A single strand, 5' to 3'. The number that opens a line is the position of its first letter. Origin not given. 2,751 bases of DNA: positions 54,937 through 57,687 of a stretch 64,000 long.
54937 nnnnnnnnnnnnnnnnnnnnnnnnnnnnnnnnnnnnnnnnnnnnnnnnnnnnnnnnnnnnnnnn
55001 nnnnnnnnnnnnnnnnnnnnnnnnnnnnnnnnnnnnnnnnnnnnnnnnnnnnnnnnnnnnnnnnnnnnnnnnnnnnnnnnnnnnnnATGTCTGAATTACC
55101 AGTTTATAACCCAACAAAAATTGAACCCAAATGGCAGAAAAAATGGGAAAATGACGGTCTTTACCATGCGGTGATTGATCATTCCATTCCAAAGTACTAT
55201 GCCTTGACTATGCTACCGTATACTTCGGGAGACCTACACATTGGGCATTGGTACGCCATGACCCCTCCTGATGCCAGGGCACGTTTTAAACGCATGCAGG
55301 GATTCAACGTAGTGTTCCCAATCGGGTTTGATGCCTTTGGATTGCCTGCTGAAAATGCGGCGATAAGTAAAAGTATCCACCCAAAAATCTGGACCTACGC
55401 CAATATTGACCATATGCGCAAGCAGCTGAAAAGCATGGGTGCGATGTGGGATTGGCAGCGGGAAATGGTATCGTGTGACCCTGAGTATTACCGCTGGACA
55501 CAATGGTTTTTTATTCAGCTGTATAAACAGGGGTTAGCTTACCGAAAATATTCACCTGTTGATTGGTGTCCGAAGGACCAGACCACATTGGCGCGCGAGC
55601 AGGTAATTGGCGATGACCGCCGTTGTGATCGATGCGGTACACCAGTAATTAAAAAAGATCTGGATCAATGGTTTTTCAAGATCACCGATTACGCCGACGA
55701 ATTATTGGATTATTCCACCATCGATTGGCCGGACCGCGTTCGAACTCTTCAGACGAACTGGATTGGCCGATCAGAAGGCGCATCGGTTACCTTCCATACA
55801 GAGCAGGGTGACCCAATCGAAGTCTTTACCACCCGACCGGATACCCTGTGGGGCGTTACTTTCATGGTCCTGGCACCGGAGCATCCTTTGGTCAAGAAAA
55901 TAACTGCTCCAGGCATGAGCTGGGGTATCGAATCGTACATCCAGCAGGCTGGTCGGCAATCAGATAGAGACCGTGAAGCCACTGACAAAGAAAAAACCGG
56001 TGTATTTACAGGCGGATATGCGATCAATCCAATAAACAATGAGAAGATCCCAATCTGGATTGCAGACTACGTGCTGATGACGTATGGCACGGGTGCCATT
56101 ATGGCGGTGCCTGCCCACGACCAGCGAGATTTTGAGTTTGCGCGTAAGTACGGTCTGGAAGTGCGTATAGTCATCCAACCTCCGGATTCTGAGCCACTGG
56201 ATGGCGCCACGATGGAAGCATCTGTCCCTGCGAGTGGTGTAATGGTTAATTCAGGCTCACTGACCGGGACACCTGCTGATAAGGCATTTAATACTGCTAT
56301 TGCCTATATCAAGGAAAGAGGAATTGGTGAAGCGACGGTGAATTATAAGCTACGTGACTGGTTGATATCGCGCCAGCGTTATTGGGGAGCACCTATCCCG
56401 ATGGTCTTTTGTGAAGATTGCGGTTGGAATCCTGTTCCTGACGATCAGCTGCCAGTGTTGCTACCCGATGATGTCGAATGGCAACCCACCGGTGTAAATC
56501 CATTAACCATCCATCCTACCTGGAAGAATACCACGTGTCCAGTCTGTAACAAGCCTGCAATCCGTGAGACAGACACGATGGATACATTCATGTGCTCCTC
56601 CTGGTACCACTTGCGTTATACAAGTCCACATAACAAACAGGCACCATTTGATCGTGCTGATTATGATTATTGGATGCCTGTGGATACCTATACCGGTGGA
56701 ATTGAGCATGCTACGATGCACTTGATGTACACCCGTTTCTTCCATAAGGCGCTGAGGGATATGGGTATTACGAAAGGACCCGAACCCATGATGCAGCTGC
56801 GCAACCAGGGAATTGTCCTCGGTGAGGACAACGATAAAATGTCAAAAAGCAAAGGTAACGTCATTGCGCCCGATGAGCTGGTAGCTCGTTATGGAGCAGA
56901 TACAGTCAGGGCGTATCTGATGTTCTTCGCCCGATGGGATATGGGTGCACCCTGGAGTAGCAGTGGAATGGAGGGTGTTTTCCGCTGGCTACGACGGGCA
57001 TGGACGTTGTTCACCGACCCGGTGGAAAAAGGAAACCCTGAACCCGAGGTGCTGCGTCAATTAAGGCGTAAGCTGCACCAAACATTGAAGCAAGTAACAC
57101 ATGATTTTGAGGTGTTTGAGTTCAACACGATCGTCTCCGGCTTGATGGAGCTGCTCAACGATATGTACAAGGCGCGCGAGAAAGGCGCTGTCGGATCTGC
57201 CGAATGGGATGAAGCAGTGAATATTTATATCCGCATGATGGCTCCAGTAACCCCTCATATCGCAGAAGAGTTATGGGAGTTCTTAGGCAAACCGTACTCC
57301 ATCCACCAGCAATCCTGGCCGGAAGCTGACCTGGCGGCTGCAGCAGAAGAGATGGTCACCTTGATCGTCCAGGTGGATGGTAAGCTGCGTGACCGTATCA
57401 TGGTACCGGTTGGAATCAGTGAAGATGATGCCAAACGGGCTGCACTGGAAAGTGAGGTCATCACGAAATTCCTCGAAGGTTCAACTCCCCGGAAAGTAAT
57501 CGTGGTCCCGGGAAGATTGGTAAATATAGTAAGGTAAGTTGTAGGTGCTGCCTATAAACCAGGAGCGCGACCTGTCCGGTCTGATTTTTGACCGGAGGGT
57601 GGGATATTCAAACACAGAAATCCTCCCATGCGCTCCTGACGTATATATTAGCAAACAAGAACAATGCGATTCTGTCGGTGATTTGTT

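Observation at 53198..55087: T-box leader (probable Leu specifier) is separated from leuS by a convergent HD-GYP gene, so read-through would be antisense to it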

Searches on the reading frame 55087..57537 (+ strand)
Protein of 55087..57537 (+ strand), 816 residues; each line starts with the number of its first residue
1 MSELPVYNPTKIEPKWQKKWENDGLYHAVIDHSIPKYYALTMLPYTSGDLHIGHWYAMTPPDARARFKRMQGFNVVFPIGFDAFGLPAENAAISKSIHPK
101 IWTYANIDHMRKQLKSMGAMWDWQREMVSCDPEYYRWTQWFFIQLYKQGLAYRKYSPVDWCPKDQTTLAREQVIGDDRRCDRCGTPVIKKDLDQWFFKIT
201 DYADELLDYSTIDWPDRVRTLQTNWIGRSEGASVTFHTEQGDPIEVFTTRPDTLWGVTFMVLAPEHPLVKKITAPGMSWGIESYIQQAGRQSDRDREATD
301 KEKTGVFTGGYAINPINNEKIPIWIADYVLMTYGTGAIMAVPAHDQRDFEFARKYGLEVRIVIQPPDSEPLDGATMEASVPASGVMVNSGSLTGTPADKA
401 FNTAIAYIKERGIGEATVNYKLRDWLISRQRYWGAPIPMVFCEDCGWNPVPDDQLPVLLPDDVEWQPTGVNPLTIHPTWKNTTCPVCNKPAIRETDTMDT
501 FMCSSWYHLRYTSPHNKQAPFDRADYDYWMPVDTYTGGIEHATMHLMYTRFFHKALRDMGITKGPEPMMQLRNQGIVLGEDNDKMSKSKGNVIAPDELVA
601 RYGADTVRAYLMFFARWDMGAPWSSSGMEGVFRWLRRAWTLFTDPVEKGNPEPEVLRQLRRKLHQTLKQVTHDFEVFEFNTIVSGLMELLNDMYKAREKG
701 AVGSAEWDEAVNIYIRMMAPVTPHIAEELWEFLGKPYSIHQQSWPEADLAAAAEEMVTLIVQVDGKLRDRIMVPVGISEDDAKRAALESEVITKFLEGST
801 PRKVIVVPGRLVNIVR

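Call 9: search_protein_families(library=pfam, proteins=[window:55087-57537:+])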
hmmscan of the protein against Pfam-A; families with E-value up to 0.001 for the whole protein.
window:55087-57537:+ (816 aa): 4 families
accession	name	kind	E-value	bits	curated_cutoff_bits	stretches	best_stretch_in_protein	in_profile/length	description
PF13603.12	tRNA-synt_1_2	-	1.7e-69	233.4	25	1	224-406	2-182/185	Leucyl-tRNA synthetase, editing domain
PF00133.28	tRNA-synt_1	-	1.5e-44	152.9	22.7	2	15-246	1-245/414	tRNA synthetases class I (I, L, M and V)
PF09334.17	tRNA-synt_1g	-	6.7e-29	101.3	20.1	2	41-210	5-199/391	tRNA synthetases class I (M)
PF08264.19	Anticodon_1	-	8.9e-25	87.7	25.1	1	658-775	3-140/148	Anticodon-binding domain of tRNA ligase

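Call 10: find_related_loci(query=window:55087-57537:+, collection=genome_contigs, flank=6000)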
Query window:55087-57537:+ (816 aa) in genome_contigs; peptide patterns used: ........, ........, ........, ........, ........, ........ (x = any residue, [..] = any of these).
598 stretches matched a pattern (row limit reached: there are more); 588 encode a relative of the query (tblastn E <= 1e-3); the best 80 are kept; 80 distinct loci.
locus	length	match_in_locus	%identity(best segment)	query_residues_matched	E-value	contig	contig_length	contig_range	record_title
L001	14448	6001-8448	82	1-816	0e+0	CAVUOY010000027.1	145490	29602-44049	MAG: uncultured Chloroflexia bacterium isolate MFD05942.bin.2.106 genome assembly, contig: contig_97043, whole genome sh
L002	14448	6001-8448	83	1-816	0e+0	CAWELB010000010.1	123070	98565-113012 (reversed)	MAG: uncultured Chloroflexia bacterium isolate MFD05942.bin.1.323 genome assembly, contig: contig_61999, whole genome sh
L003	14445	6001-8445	81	1-815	0e+0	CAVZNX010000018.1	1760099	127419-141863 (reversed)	MAG: uncultured Chloroflexia bacterium isolate MFD02979.bin.2.70 genome assembly, contig: contig_53696, whole genome sho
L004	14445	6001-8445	81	1-815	0e+0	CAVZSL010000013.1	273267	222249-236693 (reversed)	MAG: uncultured Chloroflexia bacterium isolate MFD00709.bin.2.114 genome assembly, contig: contig_82347, whole genome sh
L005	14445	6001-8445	80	1-815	0e+0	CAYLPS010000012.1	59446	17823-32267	MAG TPA_asm: uncultured Anaerolineaceae bacterium isolate SRP098346_co1_7 genome assembly, contig: NODE_188_length_59446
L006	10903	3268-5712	75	1-815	0e+0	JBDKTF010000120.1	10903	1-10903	MAG: Anaerolineaceae bacterium isolate 6_bin.196_R1 c_000001158330, whole genome shotgun sequence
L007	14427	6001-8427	74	7-815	0e+0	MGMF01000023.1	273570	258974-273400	MAG: Chloroflexi bacterium GWB2_49_20 gwb2_scaffold_6, whole genome shotgun sequence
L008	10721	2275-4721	81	1-816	0e+0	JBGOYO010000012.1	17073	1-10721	MAG: Anaerolineae bacterium isolate OBJ_0618_130150_41 k141_1308717_length_17073_cov_20.4142, whole genome shotgun seque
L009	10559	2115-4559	73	1-815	0e+0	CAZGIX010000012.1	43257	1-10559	MAG TPA_asm: uncultured Anaerolineaceae bacterium isolate binchicken_co259_18 genome assembly, contig: NODE_302_length_4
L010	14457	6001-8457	73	1-815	0e+0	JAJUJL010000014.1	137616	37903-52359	MAG: Chloroflexota bacterium isolate bin116 k141_781953_length_137616_cov_23.1824, whole genome shotgun sequence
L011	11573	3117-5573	74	7-815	0e+0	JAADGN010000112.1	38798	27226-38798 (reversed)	MAG: Chloroflexota bacterium isolate M_MetaBat.120 contig-127_992, whole genome shotgun sequence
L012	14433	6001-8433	73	4-815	0e+0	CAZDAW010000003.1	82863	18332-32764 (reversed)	MAG TPA_asm: uncultured Anaerolineaceae bacterium isolate SRP167436_co1_201 genome assembly, contig: NODE_276_length_828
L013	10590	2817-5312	72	2-815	0e+0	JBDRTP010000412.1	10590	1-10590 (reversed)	MAG: Chloroflexota bacterium isolate MEGAHIT-group-3.85 k141_196977, whole genome shotgun sequence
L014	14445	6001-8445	73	1-815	0e+0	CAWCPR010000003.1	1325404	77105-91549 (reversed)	MAG: uncultured Chloroflexia bacterium isolate MFD04944.bin.2.27 genome assembly, contig: contig_23293, whole genome sho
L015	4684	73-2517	73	1-815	0e+0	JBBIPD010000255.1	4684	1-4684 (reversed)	MAG: Chloroflexota bacterium isolate TCF170221_bin_295 NODE_16478_length_4684_cov_3.724347, whole genome shotgun sequenc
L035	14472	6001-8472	72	7-815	0e+0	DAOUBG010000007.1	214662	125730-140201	MAG TPA_asm: Anaerolineales bacterium isolate H68_716 k101_368055, whole genome shotgun sequence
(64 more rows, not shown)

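Call 44: search_protein_families(library=pfam, proteins=[L002:4404-5951:+, L009:1252-2061:+, L035:5047-5973:+], max_evalue=0.01)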
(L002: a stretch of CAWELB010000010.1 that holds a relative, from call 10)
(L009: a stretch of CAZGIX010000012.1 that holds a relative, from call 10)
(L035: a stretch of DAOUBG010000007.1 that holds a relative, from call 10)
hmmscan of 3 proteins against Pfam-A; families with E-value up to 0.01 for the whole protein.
L002:4404-5951:+ (515 aa): 11 families
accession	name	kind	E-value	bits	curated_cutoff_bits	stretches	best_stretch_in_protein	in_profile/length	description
PF13649.12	Methyltransf_25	-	4.6e-21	75.7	27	1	315-409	1-97/97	Methyltransferase domain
PF08241.18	Methyltransf_11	-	6.3e-17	62.4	21.2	1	316-413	1-95/95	Methyltransferase domain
PF13847.12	Methyltransf_31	-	3.9e-12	46.5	27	1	313-417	5-113/145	Methyltransferase domain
PF13489.12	Methyltransf_23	-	2e-10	41.1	27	1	302-491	12-163/164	Methyltransferase domain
PF08242.18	Methyltransf_12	-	9.6e-10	39.5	30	1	316-411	1-98/98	Methyltransferase domain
PF03848.20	TehB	-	1.3e-06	28.5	20.4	1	301-410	20-129/193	Tellurite resistance protein TehB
PF01209.24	Ubie_methyltran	-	1.4e-06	28.3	20.1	1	311-412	47-150/233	ubiE/COQ5 methyltransferase family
PF05401.17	NodS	-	4.1e-06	27.2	24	1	313-415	45-146/201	Nodulation protein S (NodS)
PF02353.26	CMAS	-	0.00051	19.9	27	1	294-417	45-168/273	Mycolic acid cyclopropane synthetase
PF05175.20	MTS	-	0.00074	19.6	23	1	311-412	31-137/170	Methyltransferase small domain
PF00891.24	Methyltransf_2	-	0.0059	16.4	22.3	0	300-412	51-163/210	O-methyltransferase domain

L009:1252-2061:+ (269 aa): 0 families

L035:5047-5973:+ (308 aa): 1 family
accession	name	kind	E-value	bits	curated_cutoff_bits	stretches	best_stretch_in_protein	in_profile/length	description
PF01063.24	Aminotran_4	-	8.9e-44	150.4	28.5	1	36-267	2-223/223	Amino-transferase class IV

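Call 45: search_protein_families(library=ncbifam, proteins=[L002:4404-5951:+, window:55087-57537:+], max_evalue=0.001)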
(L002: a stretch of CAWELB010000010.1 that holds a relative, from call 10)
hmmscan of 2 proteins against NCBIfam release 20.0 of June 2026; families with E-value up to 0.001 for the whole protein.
L002:4404-5951:+ (515 aa): 27 families (the best 25 are shown)
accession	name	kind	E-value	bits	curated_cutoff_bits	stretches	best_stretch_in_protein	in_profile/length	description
NF041820.1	daptide_MTase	equivalog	9e-19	67.9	175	1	294-421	20-150/243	daptide-type RiPP biosynthesis methyltransferase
NF043040.1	corrin_prot_MT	hypoth_equivalog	1.5e-12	47.4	180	1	312-412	42-146/216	corrinoid protein-associated methyltransferase CpaM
TIGR01983.1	UbiG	equivalog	8.5e-12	44.8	102.95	1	312-420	50-158/228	bifunctional 2-polyprenyl-6-hydroxyphenol methylase/3-demethylubiquinol 3-O-methyltransferase UbiG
TIGR01934.1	MenG_MenH_UbiE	subfamily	5.2e-10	39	158.35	1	303-419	31-148/223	ubiquinone/menaquinone biosynthesis methyltransferase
NF051855.1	GlySarMtaseBact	equivalog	2.3e-09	37.3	350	1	293-424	35-169/259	glycine/sarcosine N-methyltransferase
TIGR00477.1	tehB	equivalog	2.8e-09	36.6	219.5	1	243-410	9-171/238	tellurite resistance methyltransferase TehB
NF001244.0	PRK00216.1-5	equivalog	5.1e-08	32.5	216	1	303-413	40-154/236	bifunctional demethylmenaquinone methyltransferase/2-methoxy-6-polyprenyl-1,4-benzoquinol methylase UbiE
TIGR02021.1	BchM-ChlM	equivalog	6.1e-08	32.3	158.9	1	313-383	56-126/218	magnesium protoporphyrin IX methyltransferase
NF008686.0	PRK11705.1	equivalog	1e-07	31.3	400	1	293-419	149-271/383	cyclopropane fatty acyl phospholipid synthase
TIGR02072.1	BioC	equivalog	1.2e-07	31.9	184.95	1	310-420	33-139/244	malonyl-ACP O-methyltransferase BioC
NF045667.1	MTase_DVU1556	equivalog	1.6e-07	31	155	1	303-413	14-119/213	DVU_1556 family methyltransferase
NF040703.1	cyclopro_CfaB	exception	1.7e-07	30.4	650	1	288-444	137-289/393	C17 cyclopropane fatty acid synthase CfaB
NF041650.1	nod_mtase_NodS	equivalog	4e-07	29.9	300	1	313-415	40-141/190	nodulation methyltransferase NodS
NF008992.0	PRK12335.1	equivalog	6.1e-07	28.9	303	1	299-380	110-191/289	SAM-dependent methyltransferase TehB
NF041255.1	mycofact_MftM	equivalog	9e-07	28.5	200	1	260-382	86-211/289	mycofactocin oligosaccharide methyltransferase MftM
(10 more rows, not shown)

window:55087-57537:+ (816 aa): 17 families
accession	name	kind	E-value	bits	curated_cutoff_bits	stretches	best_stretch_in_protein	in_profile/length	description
TIGR00396.1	leuS_bact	equivalog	4.4e-303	1007.6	548.4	1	7-815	1-841/843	leucine--tRNA ligase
NF009687.0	PRK13208.1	equivalog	3.1e-84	283.6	738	3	7-173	10-189/801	valine--tRNA ligase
NF008957.0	PRK12300.1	subfamily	2e-83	280.9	677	4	523-758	571-804/946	leucine--tRNA ligase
TIGR00422.1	valS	equivalog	5.5e-83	279.4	612.1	3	6-174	4-188/863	valine--tRNA ligase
TIGR00395.1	leuS_arch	equivalog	5.3e-66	223.3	648.5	3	523-756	565-799/938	leucine--tRNA ligase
NF004349.1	PRK05729.1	equivalog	9.8e-63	212.6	704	3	421-766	390-720/860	valine--tRNA ligase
TIGR00392.1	ileS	equivalog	1.1e-62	212.4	621.4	2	422-770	460-835/861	isoleucine--tRNA ligase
NF000540.1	alt_ValS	exception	1.9e-45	155.2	900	2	423-760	430-770/827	valine--tRNA ligase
NF011492.0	PRK14900.1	equivalog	9.3e-35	119.8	1783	3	6-171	12-195/1044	valine--tRNA ligase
TIGR00398.1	metG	equivalog_domain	4.2e-30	105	336.35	2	41-184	5-143/530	methionine--tRNA ligase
NF008900.0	PRK12267.1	equivalog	6.1e-29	101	598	2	36-211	5-177/648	methionine--tRNA ligase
NF000257.1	MupA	exception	8e-26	90.1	1900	1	406-612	420-613/1024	mupirocin-resistant isoleucine--tRNA ligase MupA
NF001100.0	PRK00133.1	equivalog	2.1e-23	82.7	587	1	41-180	11-148/676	methionine--tRNA ligase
NF040702.1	ileS_w_GNAT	exception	7.4e-21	73.5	1999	2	10-181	20-215/1100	isoleucine--tRNA ligase, N-acetyltransferase domain-containing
NF000258.1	MupB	exception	1e-20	73.2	1900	1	421-612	437-615/1033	mupirocin-resistant isoleucine--tRNA ligase MupB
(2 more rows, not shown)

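Call 72: find_related_loci(query=L014:3642-5927:+, collection=genome_contigs, flank=5000)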
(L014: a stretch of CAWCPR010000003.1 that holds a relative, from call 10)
Query L014:3642-5927:+ (761 aa) in genome_contigs; peptide patterns used: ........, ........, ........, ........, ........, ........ (x = any residue, [..] = any of these).
118 stretches matched a pattern; 94 encode a relative of the query (tblastn E <= 1e-3); the best 80 are kept; 80 distinct loci.
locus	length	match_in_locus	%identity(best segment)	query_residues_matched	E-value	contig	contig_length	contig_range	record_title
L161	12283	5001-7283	100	1-761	0e+0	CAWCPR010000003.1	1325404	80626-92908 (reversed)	MAG: uncultured Chloroflexia bacterium isolate MFD04944.bin.2.27 genome assembly, contig: contig_23293, whole genome sho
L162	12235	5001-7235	70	1-747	0e+0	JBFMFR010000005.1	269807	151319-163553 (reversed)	MAG: Chloroflexota bacterium isolate MAG276 MAG276_5, whole genome shotgun sequence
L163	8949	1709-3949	70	1-751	0e+0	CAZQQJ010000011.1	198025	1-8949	MAG TPA_asm: uncultured Anaerolinea sp. isolate SRP278314_co2_69 genome assembly, contig: NODE_102_length_198025_cov_38.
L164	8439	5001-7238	70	1-748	0e+0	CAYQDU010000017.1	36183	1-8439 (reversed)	MAG TPA_asm: uncultured Anaerolinea sp. isolate binchicken_co20_395 genome assembly, contig: NODE_2558_length_36183_cov_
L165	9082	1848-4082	68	1-746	0e+0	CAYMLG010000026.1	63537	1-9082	MAG TPA_asm: uncultured Anaerolineaceae bacterium isolate binchicken_co350_84 genome assembly, contig: NODE_706_length_6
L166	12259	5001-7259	67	1-759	0e+0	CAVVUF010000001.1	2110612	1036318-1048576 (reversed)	MAG: uncultured Chloroflexia bacterium isolate MFD02979.bin.2.57 genome assembly, contig: contig_10749, whole genome sho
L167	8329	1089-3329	67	1-746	0e+0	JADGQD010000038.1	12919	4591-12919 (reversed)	MAG: Anaerolineales bacterium isolate Chersky.4_57 contig-100_1686, whole genome shotgun sequence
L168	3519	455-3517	69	1-752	0e+0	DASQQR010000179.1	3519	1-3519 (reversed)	MAG TPA_asm: Anaerolineales bacterium isolate SMAG_U10862 k141_60672, whole genome shotgun sequence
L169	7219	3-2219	66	3-747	0e+0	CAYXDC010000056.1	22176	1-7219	MAG TPA_asm: uncultured Anaerolineaceae bacterium isolate binchicken_co259_227 genome assembly, contig: NODE_1162_length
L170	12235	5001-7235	62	1-751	0e+0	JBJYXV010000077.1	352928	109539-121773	MAG: Anaerolineales bacterium isolate S5_7_050615r2r1_1 S5_7_050615r2r1_1_000000000077, whole genome shotgun sequence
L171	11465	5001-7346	59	1-748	0e+0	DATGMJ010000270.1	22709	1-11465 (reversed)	MAG TPA_asm: Chloroflexota bacterium isolate SMAG_U9909 k141_217297, whole genome shotgun sequence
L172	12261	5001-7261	67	1-759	0e+0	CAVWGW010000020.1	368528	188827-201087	MAG: uncultured Chloroflexia bacterium isolate MFD04716.bin.3.335 genome assembly, contig: contig_68167, whole genome sh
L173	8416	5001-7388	57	1-748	0e+0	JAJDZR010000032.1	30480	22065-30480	MAG: Chloroflexota bacterium isolate jk18x44bins.5 k141_232382, whole genome shotgun sequence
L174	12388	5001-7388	56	1-748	0e+0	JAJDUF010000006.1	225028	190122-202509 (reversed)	MAG: Chloroflexota bacterium isolate jk18x1bzbins.67 k141_283651, whole genome shotgun sequence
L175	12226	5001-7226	57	1-748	0e+0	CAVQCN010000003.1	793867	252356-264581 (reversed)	MAG: uncultured Chloroflexia bacterium isolate MFD02416.bin.1.135 genome assembly, contig: contig_41905, whole genome sh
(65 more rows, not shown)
